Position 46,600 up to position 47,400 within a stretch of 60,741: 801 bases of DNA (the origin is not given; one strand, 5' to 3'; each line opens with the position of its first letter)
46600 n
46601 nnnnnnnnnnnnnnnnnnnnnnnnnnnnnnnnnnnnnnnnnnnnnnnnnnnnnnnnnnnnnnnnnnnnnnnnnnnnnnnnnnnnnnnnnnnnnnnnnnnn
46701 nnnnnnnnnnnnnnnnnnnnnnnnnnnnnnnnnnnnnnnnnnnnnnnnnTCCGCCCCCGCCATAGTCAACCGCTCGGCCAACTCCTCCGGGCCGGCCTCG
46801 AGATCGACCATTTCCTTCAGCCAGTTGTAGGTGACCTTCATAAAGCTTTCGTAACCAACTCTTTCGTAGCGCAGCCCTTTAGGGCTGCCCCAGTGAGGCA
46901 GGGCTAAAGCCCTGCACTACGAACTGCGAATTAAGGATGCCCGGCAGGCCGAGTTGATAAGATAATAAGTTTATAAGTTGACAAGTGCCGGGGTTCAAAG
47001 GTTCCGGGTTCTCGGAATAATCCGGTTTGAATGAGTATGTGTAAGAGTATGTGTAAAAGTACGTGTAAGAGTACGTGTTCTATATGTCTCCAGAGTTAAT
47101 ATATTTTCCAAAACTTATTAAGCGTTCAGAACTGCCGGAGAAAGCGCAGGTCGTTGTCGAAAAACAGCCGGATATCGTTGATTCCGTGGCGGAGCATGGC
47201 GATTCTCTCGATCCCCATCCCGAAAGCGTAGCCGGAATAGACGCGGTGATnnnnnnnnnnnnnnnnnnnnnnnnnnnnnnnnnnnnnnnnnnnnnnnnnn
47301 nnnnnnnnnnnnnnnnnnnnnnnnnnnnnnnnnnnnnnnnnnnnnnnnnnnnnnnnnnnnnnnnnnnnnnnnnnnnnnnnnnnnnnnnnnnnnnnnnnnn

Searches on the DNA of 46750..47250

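Call 93: search_rna_families(source=window, start=46750, end=47250, threshold=evalue, max_evalue=1)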
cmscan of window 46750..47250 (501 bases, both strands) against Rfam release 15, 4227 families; matches with E-value up to 1: 1.
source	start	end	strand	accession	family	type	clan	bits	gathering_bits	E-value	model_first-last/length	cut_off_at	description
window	46852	46933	-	RF00683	mir-143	Gene; miRNA;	-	17.9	60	0.16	1-84/84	no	mir-143 microRNA precursor family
